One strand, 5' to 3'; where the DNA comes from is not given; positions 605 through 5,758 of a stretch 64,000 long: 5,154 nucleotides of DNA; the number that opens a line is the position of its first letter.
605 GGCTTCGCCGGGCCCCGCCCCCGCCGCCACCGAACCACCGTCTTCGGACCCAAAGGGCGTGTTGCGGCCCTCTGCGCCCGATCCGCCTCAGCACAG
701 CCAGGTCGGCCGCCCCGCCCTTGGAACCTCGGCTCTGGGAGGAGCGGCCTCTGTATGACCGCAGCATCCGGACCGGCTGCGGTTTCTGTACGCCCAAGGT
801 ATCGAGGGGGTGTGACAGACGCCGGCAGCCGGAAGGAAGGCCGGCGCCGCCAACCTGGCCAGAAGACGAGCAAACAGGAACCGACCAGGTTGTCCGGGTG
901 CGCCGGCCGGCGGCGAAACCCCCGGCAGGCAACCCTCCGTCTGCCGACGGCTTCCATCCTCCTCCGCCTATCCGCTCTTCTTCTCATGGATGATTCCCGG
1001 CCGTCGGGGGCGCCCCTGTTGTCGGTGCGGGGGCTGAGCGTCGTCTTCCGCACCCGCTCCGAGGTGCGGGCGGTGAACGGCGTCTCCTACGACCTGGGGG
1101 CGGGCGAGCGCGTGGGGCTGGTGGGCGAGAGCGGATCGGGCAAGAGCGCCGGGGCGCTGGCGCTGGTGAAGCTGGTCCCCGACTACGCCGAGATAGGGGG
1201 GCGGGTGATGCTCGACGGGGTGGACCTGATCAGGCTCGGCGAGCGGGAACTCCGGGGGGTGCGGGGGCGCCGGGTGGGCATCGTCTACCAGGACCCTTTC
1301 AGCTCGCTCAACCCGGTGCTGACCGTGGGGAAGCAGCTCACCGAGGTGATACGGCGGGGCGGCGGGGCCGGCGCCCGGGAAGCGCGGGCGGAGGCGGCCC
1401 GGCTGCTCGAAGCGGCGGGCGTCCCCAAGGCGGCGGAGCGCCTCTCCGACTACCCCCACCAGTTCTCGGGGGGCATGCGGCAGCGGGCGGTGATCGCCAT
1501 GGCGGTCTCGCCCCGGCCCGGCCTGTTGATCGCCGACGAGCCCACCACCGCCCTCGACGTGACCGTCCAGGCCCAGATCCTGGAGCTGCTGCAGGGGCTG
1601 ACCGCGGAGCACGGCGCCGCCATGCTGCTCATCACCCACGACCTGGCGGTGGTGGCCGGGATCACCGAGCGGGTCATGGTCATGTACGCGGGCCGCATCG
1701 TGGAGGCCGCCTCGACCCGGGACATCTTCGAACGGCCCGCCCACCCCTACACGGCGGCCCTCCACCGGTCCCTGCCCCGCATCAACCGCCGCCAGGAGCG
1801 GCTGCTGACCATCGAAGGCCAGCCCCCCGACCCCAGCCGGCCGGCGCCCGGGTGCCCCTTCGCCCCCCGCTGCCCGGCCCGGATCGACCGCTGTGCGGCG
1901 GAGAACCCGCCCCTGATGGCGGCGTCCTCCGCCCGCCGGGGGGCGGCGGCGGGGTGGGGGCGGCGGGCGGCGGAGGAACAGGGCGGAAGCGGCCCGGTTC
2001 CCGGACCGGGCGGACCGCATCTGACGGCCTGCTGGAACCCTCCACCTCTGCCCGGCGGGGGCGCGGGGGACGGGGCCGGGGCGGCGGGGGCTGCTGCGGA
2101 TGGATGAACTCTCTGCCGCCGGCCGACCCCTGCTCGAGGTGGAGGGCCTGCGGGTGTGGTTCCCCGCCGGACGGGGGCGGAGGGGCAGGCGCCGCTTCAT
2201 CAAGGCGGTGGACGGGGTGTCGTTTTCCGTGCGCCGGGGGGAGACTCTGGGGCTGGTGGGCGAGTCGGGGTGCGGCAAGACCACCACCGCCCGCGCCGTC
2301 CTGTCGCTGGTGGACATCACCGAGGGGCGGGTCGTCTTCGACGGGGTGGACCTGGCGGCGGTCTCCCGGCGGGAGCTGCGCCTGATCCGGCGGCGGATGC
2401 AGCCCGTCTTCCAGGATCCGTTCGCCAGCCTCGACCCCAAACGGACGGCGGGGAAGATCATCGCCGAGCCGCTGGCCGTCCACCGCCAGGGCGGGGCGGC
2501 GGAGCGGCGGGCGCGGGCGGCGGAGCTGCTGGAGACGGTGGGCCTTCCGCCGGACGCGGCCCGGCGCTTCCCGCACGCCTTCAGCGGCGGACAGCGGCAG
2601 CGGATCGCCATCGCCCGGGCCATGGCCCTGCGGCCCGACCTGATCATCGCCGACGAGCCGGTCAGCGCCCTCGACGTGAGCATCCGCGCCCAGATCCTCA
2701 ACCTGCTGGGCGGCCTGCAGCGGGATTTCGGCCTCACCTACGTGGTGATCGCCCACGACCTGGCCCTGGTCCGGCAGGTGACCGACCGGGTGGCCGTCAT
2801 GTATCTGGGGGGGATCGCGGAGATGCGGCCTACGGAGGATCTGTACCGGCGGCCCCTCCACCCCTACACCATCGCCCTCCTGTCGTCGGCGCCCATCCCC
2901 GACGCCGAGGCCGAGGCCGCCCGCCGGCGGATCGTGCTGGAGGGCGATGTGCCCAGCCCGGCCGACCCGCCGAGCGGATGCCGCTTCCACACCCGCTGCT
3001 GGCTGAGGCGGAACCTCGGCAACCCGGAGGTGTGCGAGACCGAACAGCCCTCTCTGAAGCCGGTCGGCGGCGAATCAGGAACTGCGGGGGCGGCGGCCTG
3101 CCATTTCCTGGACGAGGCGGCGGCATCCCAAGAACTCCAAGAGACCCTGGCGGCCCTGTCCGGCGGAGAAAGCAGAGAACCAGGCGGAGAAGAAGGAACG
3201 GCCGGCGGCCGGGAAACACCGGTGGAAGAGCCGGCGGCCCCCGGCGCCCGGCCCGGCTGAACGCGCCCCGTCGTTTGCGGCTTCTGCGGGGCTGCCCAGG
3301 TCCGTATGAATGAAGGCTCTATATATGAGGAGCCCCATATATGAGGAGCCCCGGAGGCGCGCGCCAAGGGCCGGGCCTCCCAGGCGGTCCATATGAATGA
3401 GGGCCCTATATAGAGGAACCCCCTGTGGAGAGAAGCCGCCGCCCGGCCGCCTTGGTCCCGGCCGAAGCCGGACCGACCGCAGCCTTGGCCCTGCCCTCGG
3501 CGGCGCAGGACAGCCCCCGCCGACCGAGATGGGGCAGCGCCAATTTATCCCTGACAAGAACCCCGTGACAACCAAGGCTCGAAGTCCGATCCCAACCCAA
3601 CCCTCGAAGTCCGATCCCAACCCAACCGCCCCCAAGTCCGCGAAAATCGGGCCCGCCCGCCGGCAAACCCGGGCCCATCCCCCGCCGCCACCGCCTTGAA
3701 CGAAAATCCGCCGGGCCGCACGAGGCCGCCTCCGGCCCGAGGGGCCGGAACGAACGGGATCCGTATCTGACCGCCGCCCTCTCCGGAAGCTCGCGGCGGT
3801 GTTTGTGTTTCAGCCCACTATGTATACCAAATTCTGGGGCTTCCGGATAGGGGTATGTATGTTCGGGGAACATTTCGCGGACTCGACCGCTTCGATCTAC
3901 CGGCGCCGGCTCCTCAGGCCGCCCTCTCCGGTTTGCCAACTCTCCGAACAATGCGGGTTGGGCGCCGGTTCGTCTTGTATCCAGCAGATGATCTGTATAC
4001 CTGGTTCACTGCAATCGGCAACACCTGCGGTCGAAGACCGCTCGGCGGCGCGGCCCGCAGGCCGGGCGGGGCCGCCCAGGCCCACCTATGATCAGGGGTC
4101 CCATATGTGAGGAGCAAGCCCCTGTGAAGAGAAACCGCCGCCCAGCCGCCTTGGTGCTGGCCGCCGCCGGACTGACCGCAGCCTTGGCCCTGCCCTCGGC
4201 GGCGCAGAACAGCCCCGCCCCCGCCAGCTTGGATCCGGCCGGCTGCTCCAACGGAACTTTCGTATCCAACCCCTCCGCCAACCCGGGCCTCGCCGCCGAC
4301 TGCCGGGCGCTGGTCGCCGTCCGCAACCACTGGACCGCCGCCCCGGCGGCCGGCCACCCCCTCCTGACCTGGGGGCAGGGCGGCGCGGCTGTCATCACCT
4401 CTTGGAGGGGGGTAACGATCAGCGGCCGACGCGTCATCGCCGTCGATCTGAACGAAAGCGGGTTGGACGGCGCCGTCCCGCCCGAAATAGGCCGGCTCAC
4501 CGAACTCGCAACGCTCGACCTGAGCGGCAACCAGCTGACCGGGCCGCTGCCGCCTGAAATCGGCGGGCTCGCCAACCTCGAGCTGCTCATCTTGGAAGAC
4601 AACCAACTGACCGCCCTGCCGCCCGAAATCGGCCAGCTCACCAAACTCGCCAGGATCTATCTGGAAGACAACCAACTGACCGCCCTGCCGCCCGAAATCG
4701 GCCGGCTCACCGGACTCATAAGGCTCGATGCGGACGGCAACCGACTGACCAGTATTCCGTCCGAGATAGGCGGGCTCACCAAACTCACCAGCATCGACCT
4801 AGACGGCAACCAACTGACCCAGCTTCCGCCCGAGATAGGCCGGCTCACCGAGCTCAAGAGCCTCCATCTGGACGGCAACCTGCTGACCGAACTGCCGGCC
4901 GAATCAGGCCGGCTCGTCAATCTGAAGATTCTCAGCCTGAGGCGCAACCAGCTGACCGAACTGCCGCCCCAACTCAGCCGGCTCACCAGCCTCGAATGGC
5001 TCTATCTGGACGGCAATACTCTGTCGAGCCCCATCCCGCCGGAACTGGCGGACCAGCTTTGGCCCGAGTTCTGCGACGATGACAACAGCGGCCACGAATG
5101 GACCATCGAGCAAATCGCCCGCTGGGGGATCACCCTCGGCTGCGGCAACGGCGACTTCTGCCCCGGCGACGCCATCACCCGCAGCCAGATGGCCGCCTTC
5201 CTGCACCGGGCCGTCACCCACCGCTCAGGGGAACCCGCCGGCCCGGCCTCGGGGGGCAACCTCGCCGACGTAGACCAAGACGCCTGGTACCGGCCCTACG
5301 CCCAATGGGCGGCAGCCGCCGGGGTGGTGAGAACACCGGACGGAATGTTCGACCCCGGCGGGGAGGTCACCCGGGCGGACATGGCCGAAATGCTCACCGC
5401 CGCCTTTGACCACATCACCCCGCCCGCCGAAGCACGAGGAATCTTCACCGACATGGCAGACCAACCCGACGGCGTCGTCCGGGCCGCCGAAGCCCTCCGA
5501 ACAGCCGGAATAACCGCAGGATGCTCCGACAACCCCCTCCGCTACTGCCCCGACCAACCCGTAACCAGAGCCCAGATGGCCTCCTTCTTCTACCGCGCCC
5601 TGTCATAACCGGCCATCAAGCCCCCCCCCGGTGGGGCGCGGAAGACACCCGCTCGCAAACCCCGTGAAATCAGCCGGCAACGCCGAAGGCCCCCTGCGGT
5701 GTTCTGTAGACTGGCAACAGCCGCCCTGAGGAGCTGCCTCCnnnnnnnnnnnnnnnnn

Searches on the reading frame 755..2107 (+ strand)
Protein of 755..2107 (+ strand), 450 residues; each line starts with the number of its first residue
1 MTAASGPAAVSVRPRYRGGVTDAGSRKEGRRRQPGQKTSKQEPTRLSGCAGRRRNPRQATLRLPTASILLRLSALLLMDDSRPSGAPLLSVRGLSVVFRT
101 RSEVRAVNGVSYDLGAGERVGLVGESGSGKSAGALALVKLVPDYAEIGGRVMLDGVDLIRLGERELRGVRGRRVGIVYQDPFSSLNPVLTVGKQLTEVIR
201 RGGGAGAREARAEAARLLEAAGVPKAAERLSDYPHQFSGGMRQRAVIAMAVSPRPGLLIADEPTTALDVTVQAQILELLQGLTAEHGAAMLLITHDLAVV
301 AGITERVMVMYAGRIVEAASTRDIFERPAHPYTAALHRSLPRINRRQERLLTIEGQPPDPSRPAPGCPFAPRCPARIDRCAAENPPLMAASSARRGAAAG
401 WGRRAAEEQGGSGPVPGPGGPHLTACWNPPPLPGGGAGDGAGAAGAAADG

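Call 62: search_protein_families(library=pfam, proteins=[window:755-2107:+], max_evalue=0.00001)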
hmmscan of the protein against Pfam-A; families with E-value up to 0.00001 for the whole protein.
window:755-2107:+ (450 aa): 2 families
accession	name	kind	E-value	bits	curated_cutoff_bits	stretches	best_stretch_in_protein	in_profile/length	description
PF00005.33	ABC_tran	-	6.9e-24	85.4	25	1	108-265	2-137/137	ABC transporter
PF08352.17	oligo_HPY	-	6.5e-21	74.9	27.1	1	316-380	1-65/65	Oligopeptide/dipeptide transporter, C-terminal region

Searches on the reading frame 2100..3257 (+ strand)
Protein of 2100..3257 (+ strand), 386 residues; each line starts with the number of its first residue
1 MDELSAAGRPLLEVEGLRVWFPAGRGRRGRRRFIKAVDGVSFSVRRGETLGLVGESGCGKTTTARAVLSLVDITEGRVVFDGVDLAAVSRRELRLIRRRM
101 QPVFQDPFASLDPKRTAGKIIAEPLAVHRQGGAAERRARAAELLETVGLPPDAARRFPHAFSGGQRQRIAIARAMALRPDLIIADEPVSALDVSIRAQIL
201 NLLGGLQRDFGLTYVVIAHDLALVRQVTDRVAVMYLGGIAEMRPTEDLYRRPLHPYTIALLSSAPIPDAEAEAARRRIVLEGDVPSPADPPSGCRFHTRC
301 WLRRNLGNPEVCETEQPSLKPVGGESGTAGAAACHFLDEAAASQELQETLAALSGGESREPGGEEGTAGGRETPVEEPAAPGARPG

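Call 32: find_encoding_contigs(protein=window:2100-3257:+, flank=10000, max_places=10)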
Protein window:2100-3257:+ (386 aa): no gene with exactly this product is on record in the collection.

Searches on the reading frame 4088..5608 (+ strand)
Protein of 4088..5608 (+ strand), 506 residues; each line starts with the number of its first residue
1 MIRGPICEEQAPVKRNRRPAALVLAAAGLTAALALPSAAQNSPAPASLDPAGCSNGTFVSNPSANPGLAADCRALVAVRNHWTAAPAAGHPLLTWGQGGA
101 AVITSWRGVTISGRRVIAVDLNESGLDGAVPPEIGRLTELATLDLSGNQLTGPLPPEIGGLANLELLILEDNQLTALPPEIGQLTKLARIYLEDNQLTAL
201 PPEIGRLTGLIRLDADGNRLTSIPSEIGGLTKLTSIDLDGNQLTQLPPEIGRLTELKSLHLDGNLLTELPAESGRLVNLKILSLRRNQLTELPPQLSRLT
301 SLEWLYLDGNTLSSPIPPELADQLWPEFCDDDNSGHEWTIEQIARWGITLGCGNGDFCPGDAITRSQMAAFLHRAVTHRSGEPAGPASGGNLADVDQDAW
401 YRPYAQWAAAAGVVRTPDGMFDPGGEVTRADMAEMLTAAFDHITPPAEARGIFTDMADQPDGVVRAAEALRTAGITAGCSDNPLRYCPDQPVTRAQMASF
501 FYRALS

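Call 3: search_protein_families(library=pfam, proteins=[window:4088-5608:+], max_evalue=0.01)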
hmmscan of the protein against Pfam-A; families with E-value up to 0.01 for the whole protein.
window:4088-5608:+ (506 aa): 7 families
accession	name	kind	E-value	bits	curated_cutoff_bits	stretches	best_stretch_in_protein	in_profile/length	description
PF13855.12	LRR_8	-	7.1e-28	96.6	27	3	255-312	2-61/61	Leucine rich repeat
PF23598.1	LRR_14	-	3.8e-25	88.8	40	4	249-311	42-104/353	Leucine-rich repeat region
PF12799.13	LRR_4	-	1.9e-24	85.6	27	4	209-247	2-40/44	Leucine Rich repeats (2 copies)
PF00560.39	LRR_1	-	9.4e-24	78.8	20.6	1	140-161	2-23/23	Leucine Rich Repeat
PF00395.25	SLH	-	7.6e-15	55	20.8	1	394-433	4-44/44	S-layer homology domain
PF23211.1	LRR_LRWD1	-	6.1e-09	36.3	28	1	230-312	15-98/190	Leucine-rich repeat and WD repeat-containing protein 1, LRR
PF25019.1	LRR_R13L1-DRL21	-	2.5e-05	24.6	27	0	215-262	76-125/127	R13L1/DRL21 LRRs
